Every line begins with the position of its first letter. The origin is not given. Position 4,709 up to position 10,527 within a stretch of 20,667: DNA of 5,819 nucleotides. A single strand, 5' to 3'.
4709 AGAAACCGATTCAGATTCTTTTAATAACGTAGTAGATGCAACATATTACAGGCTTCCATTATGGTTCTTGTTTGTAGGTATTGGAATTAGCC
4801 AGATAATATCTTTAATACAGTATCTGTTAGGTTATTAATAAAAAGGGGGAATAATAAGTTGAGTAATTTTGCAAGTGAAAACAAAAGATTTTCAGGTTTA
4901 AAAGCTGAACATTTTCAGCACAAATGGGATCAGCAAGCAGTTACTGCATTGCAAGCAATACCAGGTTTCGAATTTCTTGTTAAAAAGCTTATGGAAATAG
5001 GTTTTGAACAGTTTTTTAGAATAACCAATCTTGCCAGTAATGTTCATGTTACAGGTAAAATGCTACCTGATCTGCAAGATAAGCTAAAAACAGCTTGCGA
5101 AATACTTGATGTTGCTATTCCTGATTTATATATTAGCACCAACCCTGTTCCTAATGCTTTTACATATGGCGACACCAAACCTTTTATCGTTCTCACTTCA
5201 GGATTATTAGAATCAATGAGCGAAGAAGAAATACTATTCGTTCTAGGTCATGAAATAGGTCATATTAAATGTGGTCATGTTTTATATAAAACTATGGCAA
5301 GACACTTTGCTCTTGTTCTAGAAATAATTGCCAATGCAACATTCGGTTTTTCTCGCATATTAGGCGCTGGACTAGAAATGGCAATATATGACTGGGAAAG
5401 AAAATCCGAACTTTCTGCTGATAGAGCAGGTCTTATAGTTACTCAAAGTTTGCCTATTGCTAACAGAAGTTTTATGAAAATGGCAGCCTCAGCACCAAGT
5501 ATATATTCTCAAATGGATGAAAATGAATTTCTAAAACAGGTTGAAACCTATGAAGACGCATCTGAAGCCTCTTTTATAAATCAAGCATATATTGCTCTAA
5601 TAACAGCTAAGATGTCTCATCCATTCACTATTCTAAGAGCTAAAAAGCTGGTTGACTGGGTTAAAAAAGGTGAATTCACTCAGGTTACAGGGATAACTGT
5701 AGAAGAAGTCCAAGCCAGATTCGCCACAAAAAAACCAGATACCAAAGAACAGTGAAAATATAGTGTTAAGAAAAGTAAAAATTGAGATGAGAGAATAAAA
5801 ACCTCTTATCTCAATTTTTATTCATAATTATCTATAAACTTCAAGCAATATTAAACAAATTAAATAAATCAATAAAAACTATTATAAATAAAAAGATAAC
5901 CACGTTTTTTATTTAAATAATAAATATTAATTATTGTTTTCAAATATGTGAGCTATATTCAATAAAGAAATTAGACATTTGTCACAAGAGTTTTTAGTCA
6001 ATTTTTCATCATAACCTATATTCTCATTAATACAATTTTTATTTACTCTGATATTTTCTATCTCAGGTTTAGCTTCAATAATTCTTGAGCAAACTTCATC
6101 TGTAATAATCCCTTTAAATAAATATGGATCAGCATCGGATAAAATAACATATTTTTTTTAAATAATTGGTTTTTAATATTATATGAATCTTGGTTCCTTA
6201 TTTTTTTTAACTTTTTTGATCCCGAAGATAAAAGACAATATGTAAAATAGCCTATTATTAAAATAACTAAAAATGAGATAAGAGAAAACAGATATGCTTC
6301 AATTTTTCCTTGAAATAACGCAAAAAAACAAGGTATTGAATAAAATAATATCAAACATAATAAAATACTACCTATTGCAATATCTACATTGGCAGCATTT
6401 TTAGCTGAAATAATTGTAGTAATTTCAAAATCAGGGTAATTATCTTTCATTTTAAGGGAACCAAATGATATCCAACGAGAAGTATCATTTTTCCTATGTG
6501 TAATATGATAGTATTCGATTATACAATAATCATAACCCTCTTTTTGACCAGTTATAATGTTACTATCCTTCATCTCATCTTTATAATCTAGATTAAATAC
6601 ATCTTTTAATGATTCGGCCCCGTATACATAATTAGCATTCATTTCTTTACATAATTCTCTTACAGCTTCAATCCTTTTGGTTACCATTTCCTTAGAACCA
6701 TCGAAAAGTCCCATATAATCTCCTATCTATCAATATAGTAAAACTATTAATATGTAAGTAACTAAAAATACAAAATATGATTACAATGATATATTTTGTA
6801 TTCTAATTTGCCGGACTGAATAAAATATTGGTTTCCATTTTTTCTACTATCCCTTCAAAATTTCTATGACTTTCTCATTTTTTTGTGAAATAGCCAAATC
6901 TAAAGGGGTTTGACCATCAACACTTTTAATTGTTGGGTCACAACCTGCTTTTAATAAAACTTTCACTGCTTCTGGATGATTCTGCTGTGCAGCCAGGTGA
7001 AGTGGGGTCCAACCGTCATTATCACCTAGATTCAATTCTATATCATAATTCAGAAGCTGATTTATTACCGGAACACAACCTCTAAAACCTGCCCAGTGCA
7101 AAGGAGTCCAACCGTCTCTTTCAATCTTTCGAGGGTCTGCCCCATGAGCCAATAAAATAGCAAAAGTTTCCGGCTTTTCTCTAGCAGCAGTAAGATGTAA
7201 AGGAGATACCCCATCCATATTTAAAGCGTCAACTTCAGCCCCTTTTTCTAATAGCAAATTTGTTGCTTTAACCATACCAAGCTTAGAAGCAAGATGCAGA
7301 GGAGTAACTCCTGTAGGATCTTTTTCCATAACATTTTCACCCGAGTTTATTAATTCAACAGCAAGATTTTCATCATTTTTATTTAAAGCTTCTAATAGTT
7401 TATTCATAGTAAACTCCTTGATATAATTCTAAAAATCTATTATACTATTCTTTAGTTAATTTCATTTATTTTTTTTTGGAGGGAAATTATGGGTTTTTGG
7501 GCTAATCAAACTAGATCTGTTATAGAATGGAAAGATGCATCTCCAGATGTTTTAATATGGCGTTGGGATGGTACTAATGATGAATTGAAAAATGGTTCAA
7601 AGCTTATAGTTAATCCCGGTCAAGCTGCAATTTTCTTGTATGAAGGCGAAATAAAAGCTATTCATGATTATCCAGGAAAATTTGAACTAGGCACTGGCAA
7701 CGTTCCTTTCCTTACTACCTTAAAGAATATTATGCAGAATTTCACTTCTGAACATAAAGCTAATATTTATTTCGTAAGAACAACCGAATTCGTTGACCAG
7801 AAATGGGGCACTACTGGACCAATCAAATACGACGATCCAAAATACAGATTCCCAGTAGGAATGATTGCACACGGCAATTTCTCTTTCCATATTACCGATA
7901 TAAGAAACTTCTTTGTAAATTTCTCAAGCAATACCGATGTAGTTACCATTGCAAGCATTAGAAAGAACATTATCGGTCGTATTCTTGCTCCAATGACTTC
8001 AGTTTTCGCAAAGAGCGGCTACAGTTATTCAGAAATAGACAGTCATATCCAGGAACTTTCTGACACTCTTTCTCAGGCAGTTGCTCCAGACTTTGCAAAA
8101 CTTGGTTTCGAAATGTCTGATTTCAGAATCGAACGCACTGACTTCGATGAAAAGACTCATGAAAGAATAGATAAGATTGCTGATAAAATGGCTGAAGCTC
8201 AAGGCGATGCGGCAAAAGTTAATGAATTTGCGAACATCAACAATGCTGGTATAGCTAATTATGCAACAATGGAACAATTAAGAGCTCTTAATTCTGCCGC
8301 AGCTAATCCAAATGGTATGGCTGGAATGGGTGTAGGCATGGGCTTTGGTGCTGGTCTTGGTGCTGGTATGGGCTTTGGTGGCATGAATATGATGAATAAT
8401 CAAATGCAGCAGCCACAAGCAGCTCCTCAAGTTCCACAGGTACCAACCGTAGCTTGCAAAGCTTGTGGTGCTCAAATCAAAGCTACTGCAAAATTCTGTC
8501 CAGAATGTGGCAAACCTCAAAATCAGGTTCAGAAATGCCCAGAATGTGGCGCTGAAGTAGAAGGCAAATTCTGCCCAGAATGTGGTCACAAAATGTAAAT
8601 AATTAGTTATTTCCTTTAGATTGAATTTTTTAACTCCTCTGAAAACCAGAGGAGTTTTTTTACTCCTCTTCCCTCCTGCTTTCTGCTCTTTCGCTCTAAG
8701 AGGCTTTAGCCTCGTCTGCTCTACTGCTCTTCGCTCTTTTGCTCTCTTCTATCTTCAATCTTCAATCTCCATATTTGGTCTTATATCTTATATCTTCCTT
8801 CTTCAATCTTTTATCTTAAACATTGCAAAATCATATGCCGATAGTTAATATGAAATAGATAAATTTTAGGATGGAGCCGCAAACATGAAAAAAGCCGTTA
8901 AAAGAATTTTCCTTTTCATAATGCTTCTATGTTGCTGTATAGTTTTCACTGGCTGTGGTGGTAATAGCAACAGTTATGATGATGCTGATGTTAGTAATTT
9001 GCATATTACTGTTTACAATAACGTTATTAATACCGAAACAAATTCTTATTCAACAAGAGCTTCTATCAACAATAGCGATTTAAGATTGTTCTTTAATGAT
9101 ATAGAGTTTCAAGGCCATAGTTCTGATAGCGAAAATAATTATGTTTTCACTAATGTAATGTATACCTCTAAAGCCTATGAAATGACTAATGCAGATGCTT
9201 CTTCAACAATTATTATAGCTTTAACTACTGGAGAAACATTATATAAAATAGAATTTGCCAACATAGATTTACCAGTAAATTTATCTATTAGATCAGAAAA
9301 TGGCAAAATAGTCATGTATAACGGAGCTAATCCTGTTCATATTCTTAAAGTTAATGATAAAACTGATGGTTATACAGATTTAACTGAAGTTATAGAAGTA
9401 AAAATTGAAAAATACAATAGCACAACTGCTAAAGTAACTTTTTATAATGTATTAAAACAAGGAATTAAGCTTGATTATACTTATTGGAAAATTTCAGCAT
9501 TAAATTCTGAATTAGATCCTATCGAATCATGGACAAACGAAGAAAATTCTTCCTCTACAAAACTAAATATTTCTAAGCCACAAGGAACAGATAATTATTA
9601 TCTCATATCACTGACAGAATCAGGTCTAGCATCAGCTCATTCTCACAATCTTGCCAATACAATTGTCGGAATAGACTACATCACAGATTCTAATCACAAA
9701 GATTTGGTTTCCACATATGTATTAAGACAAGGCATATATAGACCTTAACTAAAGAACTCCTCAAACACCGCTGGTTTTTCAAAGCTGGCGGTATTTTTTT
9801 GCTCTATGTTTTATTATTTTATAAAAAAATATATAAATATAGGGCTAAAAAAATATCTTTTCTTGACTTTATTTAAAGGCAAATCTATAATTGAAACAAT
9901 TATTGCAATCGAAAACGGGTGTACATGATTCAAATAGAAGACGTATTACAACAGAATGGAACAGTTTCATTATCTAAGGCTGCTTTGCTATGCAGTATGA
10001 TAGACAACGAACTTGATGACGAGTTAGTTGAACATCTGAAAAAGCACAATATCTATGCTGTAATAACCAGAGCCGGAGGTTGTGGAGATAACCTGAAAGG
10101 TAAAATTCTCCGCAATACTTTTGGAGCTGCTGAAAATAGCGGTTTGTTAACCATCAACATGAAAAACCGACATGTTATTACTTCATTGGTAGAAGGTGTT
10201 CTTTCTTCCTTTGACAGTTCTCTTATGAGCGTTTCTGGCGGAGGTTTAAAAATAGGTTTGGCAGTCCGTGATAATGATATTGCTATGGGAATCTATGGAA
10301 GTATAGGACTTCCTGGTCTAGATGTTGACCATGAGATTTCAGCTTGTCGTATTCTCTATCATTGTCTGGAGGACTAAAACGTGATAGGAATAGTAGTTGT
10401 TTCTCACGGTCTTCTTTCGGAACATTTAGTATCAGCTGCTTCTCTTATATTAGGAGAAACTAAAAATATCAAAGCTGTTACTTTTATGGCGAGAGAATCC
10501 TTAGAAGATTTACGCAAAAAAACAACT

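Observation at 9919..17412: Mosaic mannose-type PTS operon interrupted by an orphan ABC ATPase + solute-binding protein pair with no permeases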

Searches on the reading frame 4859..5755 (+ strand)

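Call 4: search_protein_families(library=pfam, proteins=[window:4859-5755:+], max_evalue=0.01)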
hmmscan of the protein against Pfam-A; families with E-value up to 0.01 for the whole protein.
window:4859-5755:+ (298 aa): 3 families
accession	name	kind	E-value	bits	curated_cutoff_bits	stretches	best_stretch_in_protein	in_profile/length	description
PF01435.24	Peptidase_M48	-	1e-23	84.6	20.3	1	73-267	8-185/186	Peptidase family M48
PF05569.17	Peptidase_M56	-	3.7e-05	23.5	31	1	96-150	164-218/296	BlaR1 peptidase M56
PF06114.19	Peptidase_M78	-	0.0089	16.3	22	0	118-149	35-66/123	IrrE N-terminal-like domain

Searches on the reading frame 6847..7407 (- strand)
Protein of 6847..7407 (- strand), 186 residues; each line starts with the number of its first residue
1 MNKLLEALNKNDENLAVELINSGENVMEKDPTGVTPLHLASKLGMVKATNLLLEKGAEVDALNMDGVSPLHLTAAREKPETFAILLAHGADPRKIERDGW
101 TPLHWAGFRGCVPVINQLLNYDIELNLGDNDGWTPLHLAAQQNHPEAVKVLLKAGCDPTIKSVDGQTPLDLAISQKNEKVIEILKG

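Call 4: search_protein_families(library=pfam, proteins=[window:6847-7407:-], max_evalue=0.01)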
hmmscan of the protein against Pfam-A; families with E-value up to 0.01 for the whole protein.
window:6847-7407:- (186 aa): 6 families
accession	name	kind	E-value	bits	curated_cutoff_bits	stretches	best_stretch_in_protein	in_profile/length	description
PF12796.13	Ank_2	-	1.4e-46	157.4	27.3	3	70-161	1-89/90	Ankyrin repeats (3 copies)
PF00023.36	Ank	-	3.8e-36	121.5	21.1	4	131-161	1-31/33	Ankyrin repeat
PF13606.12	Ank_3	-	2e-25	86.1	22.3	1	131-159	1-29/30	Ankyrin repeat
PF13637.12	Ank_4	-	1.1e-24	86.4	22.7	4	103-152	1-50/50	Ankyrin repeats (many copies)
PF13857.12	Ank_5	-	1.7e-23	82.8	27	2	118-172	1-56/56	Ankyrin repeats (many copies)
PF24521.3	Ank_KRIT1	-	2.5e-08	34.2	80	1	103-184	22-104/149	KRIT1 ankyrin-repeats domain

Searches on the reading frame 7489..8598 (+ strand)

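Call 4: search_protein_families(library=pfam, proteins=[window:7489-8598:+], max_evalue=0.01)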
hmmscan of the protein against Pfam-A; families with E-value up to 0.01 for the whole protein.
window:7489-8598:+ (369 aa): 8 families
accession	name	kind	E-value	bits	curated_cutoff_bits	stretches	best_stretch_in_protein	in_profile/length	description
PF13421.11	Band_7_1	-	3.8e-41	141.5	24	1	23-231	1-207/211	SPFH domain-Band 7 family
PF13240.11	Zn_Ribbon_1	-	7e-09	35.6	25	1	323-343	2-22/23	zinc-ribbon domain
PF01145.31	Band_7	-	8.7e-09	36.1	23.6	1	123-237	58-165/176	SPFH domain / Band 7 family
PF13248.11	Zn_ribbon_3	-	9.3e-09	34.9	27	2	319-343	1-25/26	zinc-ribbon domain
PF12773.13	DZR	-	4.2e-08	33.7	27.3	1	323-366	1-45/45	Double zinc ribbon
PF24463.1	DUF7577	-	1.2e-05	25.3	28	1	320-342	2-24/27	Domain of unknown function (DUF7577)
PF17032.10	Zn_ribbon_15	-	3.1e-05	25.1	28.9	1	320-341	52-73/73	zinc-ribbon family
PF03119.21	DNA_ligase_ZBD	-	0.008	16.5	25.8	0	349-358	1-10/27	NAD-dependent DNA ligase C4 zinc finger domain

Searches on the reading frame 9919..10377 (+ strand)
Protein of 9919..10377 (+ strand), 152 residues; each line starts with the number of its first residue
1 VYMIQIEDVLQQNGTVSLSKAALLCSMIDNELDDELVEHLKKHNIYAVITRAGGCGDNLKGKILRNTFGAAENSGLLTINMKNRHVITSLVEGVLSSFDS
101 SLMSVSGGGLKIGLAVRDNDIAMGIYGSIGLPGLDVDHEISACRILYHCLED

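Call 3: search_protein_families(library=pfam, proteins=[window:9919-10377:+], max_evalue=0.01)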
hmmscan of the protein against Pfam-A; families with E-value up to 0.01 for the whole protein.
window:9919-10377:+ (152 aa): 1 family
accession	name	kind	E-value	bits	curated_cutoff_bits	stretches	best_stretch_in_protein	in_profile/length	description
PF09021.16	HutP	-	6.3e-20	72.2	25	1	19-140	2-122/128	HutP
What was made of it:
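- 9919..10377 (+): HutP-family protein, first gene of the operon. The likely true start is the conserved ATG at 9925. Pfam PF09021, E 6e-20, 122 of 128 profile positions (call 3).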

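Call 8: search_protein_families(library=ncbifam, proteins=[window:9919-10377:+], max_evalue=0.001)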
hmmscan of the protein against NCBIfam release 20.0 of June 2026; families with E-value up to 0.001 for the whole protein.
window:9919-10377:+ (152 aa): 0 families

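Call 57: find_homologous_proteins(query=window:9919-10377:+, max_evalue=0.001)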
Query window:9919-10377:+ (152 aa): 52 proteins with E <= 0.001 among 105 candidates.
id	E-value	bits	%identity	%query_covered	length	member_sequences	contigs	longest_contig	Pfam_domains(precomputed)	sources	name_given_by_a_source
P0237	1.8e-86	306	96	99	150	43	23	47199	PF09021.17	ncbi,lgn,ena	-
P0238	7.9e-77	274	87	99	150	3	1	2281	PF09021.17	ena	-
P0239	4.8e-70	252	76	100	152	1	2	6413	PF09021.17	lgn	-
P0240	3.9e-69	249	76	100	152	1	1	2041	PF09021.17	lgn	-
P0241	8.6e-69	248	76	100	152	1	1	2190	PF09021.17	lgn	-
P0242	6.6e-67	242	74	100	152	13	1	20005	PF09021.17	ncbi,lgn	-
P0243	6.7e-67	242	74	100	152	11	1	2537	PF09021.17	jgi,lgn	-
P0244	8.8e-67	242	76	100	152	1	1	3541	PF09021.17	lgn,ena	-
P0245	1.2e-66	241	76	100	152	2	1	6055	PF09021.17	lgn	-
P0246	1.4e-66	241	75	100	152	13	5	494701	PF09021.17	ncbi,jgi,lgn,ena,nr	ncbi:MAG: hypothetical protein CVV41_05730 [Candidatus Riflebacteria bacterium HGW-Riflebacteria-1]|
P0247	1.5e-66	241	74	100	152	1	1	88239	PF09021.17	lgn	-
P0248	1.9e-66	241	76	100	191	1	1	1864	PF09021.17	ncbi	-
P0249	6.3e-66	239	74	100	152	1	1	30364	PF09021.17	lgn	-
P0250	1.6e-65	238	74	100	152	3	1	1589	PF09021.17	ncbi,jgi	-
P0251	1.6e-64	234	73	100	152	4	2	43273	PF09021.17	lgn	-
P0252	2.0e-64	234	90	81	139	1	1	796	PF09021.17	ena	-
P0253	3.3e-64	233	70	100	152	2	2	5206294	PF09021.17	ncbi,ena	-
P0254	5.1e-64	233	72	100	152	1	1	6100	PF09021.17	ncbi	-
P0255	6.8e-64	232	71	100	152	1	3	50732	PF09021.17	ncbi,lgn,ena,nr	ncbi:MAG: HutP [Erysipelotrichia bacterium]|nr:HutP family protein [Candidatus Riflebacteria bacteri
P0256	1.0e-63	232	71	100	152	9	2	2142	PF09021.17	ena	-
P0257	1.8e-63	231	73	100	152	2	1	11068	PF09021.17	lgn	-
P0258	3.5e-63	230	68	100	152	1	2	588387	PF09021.17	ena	-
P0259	2.0e-62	228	68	99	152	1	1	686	PF09021.17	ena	-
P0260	6.6e-62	226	70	100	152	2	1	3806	PF09021.17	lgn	-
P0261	1.4e-61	225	68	100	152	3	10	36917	PF09021.17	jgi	jgi:hypothetical protein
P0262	3.3e-61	224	69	100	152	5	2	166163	PF09021.17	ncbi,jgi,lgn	-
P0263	4.9e-61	223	68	100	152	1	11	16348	PF09021.17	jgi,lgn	jgi:hypothetical protein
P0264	1.0e-60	222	68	100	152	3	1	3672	PF09021.17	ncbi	-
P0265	1.1e-60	222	66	100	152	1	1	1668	PF09021.17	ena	-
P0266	4.4e-60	220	66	100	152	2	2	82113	PF09021.17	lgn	-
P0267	5.7e-60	220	93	75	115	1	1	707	PF09021.17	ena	-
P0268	1.0e-59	219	68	100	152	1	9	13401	PF09021.17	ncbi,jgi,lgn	jgi:hypothetical protein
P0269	1.2e-59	219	66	100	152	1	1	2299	PF09021.17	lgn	-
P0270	2.4e-59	218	72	92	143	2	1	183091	PF09021.17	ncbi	ncbi:MAG: hypothetical protein Kow0029_07090 [Candidatus Rifleibacteriota bacterium]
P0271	2.9e-59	217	68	100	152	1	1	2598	PF09021.17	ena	-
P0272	4.1e-59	217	66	99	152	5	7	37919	PF09021.17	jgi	jgi:hypothetical protein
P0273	1.9e-58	215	65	100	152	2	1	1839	PF09021.17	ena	-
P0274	4.6e-57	210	69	97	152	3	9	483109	PF09021.17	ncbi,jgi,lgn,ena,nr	ncbi:MAG: HutP [Candidatus Riflebacteria bacterium]|nr:HutP [Candidatus Riflebacteria bacterium]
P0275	8.2e-57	209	65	99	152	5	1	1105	PF09021.17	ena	-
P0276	1.8e-56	208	64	100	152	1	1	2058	PF09021.17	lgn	-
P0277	2.0e-56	208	66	98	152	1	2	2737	PF09021.17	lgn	-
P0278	5.8e-56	207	63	100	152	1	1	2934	PF09021.17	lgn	-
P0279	5.2e-55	204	62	100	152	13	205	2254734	PF09021.17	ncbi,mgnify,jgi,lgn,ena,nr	ncbi:MAG: HutP family protein [Candidatus Riflebacteria bacterium]|mgnify:FL=1|jgi:hypothetical prot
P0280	7.4e-54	200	73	83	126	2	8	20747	PF09021.17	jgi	jgi:hypothetical protein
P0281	1.5e-52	196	61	100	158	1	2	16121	PF09021.17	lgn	-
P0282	6.3e-52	194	60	99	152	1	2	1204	PF09021.17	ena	-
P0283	1.2e-50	189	57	100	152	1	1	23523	PF09021.17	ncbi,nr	ncbi:MAG: HutP [Candidatus Riflebacteria bacterium]|nr:HutP [Candidatus Riflebacteria bacterium]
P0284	1.5e-50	189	62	100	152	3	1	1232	PF09021.17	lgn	-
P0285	1.0e-48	183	58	100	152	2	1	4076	PF09021.17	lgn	-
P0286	7.3e-48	180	57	100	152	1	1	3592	PF09021.17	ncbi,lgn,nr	ncbi:HutP [bacterium]|nr:HutP [bacterium]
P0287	4.7e-47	178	56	99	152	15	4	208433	PF09021.17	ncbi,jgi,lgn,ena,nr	ncbi:MAG TPA: HutP family protein [Candidatus Ozemobacteraceae bacterium]|nr:HutP family protein [Ca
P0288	2.7e-23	101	65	54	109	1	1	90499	PF09021.17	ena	-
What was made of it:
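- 9919..10377 (+): The clade was found only in Riflebacteria (call 57).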
